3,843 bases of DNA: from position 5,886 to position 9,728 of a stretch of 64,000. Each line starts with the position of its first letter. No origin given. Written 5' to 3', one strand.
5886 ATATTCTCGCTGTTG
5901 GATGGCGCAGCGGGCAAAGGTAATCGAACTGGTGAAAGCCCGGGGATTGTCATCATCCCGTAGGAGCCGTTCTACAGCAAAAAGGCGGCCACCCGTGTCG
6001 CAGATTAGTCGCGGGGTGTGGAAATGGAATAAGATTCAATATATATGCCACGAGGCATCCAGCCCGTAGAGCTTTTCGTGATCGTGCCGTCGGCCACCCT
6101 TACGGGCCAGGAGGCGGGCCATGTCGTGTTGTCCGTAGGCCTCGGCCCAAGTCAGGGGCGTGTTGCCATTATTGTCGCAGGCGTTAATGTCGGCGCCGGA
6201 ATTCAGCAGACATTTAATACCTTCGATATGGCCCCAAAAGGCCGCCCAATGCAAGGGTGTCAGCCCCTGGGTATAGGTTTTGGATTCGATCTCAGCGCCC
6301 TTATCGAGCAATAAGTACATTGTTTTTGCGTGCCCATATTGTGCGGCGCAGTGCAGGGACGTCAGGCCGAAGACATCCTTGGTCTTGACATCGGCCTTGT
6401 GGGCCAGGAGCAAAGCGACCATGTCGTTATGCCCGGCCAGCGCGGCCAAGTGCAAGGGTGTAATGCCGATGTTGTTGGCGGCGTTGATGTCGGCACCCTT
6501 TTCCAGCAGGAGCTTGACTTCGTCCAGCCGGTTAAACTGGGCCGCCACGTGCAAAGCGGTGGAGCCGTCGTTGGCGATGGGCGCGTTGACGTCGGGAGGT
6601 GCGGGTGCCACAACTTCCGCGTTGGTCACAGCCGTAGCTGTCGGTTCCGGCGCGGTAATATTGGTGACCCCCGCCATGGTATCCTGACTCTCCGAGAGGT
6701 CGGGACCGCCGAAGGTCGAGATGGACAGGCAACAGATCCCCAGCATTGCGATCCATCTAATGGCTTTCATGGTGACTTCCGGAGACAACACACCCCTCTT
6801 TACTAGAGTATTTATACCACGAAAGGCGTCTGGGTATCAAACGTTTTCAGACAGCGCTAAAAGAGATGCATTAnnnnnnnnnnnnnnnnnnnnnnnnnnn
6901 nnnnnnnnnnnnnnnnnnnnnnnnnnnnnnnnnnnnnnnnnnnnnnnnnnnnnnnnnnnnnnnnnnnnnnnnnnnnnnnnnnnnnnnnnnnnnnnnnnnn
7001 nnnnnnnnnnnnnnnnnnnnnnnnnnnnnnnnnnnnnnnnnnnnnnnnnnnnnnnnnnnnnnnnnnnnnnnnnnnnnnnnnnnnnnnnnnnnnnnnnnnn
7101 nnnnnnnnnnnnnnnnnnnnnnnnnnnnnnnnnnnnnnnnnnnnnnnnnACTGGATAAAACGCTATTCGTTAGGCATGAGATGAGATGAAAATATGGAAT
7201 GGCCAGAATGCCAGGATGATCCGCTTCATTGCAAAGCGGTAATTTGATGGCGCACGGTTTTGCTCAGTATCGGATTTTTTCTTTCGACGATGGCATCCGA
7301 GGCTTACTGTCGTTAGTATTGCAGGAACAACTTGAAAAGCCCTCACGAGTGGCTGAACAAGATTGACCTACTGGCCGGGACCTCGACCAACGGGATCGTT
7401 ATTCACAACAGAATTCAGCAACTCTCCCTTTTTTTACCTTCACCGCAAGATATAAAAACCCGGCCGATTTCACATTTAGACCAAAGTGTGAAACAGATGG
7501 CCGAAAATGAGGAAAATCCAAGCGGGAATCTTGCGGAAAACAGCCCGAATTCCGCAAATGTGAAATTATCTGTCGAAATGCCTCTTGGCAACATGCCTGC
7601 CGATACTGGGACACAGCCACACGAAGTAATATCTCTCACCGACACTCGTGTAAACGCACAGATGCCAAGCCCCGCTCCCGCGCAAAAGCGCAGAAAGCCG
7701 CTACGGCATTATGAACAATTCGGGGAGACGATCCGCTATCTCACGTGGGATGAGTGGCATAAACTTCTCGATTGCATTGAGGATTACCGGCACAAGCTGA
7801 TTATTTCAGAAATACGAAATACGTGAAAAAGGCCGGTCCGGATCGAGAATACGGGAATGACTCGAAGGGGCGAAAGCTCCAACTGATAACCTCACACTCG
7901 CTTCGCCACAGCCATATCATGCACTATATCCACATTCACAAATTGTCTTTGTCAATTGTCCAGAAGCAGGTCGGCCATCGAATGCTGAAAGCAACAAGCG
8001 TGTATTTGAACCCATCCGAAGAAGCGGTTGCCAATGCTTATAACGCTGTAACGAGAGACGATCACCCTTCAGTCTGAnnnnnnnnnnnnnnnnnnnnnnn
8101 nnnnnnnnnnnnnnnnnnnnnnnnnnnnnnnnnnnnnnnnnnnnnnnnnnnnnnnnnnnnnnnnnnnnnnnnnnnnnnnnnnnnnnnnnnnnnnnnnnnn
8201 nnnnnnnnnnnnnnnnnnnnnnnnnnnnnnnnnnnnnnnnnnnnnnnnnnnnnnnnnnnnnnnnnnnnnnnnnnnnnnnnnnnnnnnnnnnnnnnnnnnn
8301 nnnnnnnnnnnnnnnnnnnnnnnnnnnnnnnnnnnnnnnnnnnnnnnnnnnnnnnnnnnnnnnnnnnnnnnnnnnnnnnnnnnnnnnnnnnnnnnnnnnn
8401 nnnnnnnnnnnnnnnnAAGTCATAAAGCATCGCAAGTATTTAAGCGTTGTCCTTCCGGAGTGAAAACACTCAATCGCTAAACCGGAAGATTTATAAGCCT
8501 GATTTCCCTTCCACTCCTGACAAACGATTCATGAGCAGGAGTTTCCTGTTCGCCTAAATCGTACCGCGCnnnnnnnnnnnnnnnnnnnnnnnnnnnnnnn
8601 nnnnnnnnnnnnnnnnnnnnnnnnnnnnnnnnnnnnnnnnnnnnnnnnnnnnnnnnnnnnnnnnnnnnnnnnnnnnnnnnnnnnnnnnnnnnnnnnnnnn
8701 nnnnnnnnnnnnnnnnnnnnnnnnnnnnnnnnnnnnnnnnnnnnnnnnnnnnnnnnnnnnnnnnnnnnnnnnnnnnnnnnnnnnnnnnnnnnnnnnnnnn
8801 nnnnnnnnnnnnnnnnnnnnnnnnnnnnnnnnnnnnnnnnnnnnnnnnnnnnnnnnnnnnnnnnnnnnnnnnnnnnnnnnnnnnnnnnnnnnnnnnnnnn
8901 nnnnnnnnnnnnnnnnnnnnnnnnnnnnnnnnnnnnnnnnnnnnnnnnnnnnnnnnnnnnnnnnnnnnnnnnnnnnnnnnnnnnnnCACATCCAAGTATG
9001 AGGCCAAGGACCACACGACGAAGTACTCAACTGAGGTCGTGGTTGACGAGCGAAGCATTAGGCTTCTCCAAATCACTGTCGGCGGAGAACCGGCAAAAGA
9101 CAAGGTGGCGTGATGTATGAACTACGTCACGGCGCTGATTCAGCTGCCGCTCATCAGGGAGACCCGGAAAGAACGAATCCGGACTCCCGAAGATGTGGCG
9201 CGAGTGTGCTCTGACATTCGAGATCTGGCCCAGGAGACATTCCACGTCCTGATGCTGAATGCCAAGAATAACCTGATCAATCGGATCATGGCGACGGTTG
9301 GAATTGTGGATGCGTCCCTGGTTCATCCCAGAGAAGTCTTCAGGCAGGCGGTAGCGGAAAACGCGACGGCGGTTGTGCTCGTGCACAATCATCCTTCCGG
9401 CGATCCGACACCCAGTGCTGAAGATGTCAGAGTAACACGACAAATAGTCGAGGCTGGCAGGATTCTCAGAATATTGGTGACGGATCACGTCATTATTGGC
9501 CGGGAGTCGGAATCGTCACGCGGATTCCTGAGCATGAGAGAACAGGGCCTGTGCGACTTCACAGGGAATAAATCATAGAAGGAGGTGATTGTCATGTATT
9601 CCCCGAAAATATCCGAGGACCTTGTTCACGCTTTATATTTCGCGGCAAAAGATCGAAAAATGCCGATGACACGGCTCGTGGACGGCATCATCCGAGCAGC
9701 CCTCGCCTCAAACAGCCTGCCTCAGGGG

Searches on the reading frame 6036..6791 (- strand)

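Call 9: search_protein_families(library=pfam, proteins=[window:6036-6791:-])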
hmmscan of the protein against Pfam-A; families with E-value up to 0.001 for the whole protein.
window:6036-6791:- (251 aa): 6 families
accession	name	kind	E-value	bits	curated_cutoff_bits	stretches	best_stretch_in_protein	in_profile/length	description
PF00023.36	Ank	-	3e-42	140.7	21.1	4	176-207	2-33/33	Ankyrin repeat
PF12796.13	Ank_2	-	1.4e-37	128.5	27.3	3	108-171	28-89/90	Ankyrin repeats (3 copies)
PF13637.12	Ank_4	-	9e-34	115.2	22.7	4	80-124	1-45/50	Ankyrin repeats (many copies)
PF13606.12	Ank_3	-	3e-32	107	22.3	3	176-204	2-30/30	Ankyrin repeat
PF13857.12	Ank_5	-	1.1e-22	80.3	27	3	111-147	18-54/56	Ankyrin repeats (many copies)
PF24521.3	Ank_KRIT1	-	3.1e-07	30.7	80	1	111-197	20-106/149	KRIT1 ankyrin-repeats domain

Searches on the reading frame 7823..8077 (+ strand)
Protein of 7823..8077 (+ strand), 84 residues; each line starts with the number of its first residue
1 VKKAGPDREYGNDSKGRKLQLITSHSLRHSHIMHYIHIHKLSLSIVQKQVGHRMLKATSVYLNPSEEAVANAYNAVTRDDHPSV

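Call 87: search_protein_families(library=pfam, proteins=[window:7823-8077:+], max_evalue=0.01)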
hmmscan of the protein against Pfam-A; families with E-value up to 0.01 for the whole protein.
window:7823-8077:+ (84 aa): 1 family
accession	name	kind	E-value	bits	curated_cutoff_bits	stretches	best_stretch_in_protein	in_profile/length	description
PF00589.27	Phage_integrase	-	9.5e-06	25.9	27.1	1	20-66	125-170/172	Phage integrase family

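Call 91: search_protein_families(library=phrogs, proteins=[window:7823-8077:+], max_evalue=0.01)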
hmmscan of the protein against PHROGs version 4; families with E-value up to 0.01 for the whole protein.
window:7823-8077:+ (84 aa): 2 families
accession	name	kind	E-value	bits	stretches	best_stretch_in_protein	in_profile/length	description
phrog_216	-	integration and excision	2.5e-09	37.7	1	22-77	182-237/301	integrase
phrog_1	-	integration and excision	1.8e-07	31.8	1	21-75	392-446/611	integrase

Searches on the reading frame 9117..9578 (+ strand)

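Call 9: search_protein_families(library=pfam, proteins=[window:9117-9578:+])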
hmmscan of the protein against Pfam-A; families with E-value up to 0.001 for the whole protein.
window:9117-9578:+ (153 aa): 2 families
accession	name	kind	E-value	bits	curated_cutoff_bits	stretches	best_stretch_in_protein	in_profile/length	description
PF04002.20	RadC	-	2.7e-40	137.5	22.1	1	21-144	1-120/121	RadC-like JAB domain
PF14464.11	Prok-JAB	-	2.1e-06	28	25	1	39-121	18-95/114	Prokaryotic homologs of the JAB domain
